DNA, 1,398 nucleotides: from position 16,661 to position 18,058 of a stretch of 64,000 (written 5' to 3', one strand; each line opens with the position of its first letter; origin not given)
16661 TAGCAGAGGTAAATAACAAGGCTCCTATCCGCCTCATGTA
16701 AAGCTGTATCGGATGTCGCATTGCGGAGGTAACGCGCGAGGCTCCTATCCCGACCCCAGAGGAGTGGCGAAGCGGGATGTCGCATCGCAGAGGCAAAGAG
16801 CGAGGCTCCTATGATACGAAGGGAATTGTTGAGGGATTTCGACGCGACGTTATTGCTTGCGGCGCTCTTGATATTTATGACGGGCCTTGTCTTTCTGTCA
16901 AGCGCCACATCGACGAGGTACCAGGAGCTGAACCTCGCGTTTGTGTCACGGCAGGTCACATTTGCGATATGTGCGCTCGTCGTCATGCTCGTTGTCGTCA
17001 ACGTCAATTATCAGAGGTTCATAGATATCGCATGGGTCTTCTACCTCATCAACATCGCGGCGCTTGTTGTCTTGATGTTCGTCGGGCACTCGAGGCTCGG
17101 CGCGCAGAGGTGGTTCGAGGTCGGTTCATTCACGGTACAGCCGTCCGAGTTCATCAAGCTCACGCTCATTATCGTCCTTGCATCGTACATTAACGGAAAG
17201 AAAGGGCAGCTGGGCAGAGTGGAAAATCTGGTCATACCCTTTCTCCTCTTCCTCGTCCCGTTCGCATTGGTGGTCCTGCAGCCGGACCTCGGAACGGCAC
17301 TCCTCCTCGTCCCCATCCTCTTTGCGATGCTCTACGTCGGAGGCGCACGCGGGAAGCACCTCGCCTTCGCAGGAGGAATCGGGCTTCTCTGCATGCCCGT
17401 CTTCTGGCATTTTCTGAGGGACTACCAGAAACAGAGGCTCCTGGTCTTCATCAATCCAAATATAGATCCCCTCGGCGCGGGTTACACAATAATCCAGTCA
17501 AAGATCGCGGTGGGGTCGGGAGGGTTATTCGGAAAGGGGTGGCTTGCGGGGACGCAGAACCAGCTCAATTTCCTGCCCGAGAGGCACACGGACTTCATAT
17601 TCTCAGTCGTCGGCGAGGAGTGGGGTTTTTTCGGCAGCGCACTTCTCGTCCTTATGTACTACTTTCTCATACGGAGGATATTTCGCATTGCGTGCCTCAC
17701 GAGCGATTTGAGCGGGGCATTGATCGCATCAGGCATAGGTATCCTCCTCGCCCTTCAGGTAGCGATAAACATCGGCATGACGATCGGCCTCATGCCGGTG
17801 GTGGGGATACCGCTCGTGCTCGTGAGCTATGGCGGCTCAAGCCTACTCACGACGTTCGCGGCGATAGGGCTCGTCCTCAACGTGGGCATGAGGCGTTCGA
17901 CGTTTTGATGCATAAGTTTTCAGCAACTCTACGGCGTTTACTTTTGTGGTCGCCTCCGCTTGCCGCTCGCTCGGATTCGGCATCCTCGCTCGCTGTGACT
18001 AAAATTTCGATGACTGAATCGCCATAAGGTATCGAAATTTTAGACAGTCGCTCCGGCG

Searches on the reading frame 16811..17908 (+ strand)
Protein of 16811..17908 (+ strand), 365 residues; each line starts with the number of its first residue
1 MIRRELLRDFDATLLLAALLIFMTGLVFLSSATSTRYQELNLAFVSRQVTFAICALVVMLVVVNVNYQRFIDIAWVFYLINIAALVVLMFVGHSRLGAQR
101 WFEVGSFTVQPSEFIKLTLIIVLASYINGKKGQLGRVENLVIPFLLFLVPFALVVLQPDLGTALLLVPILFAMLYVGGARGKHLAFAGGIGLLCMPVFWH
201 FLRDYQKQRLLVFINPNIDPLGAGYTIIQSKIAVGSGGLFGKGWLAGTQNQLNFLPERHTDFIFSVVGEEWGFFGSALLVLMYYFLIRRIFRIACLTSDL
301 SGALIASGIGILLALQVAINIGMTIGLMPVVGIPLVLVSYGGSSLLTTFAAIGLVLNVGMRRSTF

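Call 20: find_encoding_contigs(protein=window:16811-17908:+, flank=3000, max_places=6)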
Protein window:16811-17908:+ (365 aa): no gene with exactly this product is on record in the collection.

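Call 24: find_homologous_proteins(query=window:16811-17908:+, max_evalue=1e-30)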
Query window:16811-17908:+ (365 aa): 7974 proteins with E <= 1e-30 among 8000 candidates; the best 120 are listed.
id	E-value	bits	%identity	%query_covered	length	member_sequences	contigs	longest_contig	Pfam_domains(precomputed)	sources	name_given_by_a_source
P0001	3.8e-228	775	100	100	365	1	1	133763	PF01098.25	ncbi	-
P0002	2.1e-175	601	77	99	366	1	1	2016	PF01098.25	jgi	jgi:rod shape determining protein RodA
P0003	6.4e-164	564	72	99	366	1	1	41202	PF01098.25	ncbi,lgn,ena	-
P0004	2.8e-163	562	71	99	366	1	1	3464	PF01098.25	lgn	-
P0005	1.3e-161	556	71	98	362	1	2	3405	PF01098.25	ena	-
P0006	1.5e-161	556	71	99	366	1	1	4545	PF01098.25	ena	-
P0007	5.8e-161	554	69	99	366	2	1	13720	PF01098.25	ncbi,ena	-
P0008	7.8e-149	514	76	84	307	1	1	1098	PF01098.25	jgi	jgi:rod shape determining protein RodA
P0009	1.9e-145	503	62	99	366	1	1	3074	PF01098.25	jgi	jgi:rod shape determining protein RodA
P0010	2.7e-145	502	64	100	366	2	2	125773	PF01098.25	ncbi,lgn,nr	ncbi:MAG: rod shape-determining protein RodA [Candidatus Omnitrophica bacterium]|nr:rod shape-determ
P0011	5.0e-144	498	62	99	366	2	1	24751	PF01098.25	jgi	jgi:rod shape determining protein RodA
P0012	8.1e-144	498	63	100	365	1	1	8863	PF01098.25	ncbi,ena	-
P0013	9.7e-144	497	62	99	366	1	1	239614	PF01098.25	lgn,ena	-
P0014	1.2e-143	497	61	100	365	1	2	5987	PF01098.25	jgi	jgi:rod shape determining protein RodA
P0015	1.2e-143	497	62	100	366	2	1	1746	PF01098.25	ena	-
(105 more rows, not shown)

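Call 25: find_encoding_contigs(protein=P0001, flank=1000, max_places=3)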
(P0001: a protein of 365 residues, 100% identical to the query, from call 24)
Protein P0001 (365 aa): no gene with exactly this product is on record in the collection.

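Call 26: find_encoding_contigs(protein=P0003, flank=4000, max_places=3)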
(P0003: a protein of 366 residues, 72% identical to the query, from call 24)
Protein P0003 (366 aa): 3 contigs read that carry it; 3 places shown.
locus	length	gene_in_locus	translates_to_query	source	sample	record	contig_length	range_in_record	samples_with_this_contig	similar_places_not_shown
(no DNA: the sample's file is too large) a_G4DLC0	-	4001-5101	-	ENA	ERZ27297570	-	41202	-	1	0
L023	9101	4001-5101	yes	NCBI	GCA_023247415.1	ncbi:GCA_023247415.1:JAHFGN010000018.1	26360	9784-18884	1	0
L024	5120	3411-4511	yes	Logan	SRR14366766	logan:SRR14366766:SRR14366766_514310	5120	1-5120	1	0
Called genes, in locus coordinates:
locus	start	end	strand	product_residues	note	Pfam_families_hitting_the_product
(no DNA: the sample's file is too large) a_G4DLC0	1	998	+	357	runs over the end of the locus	PF06723:MreB_Mbl, PF00022:Actin (faint), PF11104:PilM_2 (faint), PF00012:HSP70, PF14450:FtsA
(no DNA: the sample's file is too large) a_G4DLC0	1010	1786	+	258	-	PF04085:MreC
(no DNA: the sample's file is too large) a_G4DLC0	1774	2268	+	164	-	PF04093:MreD (weak)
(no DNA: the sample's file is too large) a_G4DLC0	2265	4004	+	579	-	PF03717:PBP_dimer, PF00905:Transpeptidase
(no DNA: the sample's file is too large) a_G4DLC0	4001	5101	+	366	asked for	PF01098:FTSW_RODA_SPOVE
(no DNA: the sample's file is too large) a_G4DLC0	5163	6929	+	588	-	PF19864:Radical_SAM_N2, PF02310:B12-binding (weak), PF04055:Radical_SAM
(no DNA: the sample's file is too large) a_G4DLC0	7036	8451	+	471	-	PF00672:HAMP, PF01590:GAF, PF13185:GAF_2, PF00990:GGDEF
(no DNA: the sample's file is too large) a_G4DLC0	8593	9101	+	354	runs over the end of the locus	PF00437:T2SSE, PF13401:AAA_22 (weak)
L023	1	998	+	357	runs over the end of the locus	PF06723:MreB_Mbl, PF00022:Actin (faint), PF11104:PilM_2 (faint), PF00012:HSP70, PF14450:FtsA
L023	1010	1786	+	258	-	PF04085:MreC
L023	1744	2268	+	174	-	PF04093:MreD (weak)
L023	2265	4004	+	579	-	PF03717:PBP_dimer, PF00905:Transpeptidase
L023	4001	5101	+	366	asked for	PF01098:FTSW_RODA_SPOVE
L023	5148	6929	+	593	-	PF19864:Radical_SAM_N2, PF02310:B12-binding (weak), PF04055:Radical_SAM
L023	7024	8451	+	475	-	PF00672:HAMP, PF13185:GAF_2, PF01590:GAF, PF00990:GGDEF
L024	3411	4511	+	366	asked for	PF01098:FTSW_RODA_SPOVE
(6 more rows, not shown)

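Call 67: find_encoding_contigs(protein=P0002, flank=2000, max_places=3)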
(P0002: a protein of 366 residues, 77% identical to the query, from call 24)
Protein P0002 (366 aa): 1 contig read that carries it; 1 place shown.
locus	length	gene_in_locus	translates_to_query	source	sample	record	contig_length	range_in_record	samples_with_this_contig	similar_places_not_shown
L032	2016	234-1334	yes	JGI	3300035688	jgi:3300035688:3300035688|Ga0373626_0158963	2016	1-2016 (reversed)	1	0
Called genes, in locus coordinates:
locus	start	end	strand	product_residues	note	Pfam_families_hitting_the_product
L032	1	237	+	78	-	?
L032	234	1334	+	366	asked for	PF01098:FTSW_RODA_SPOVE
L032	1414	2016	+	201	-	?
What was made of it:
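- Relatives have mrdA and rodA overlapping by 4 nt (calls 26, 67).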
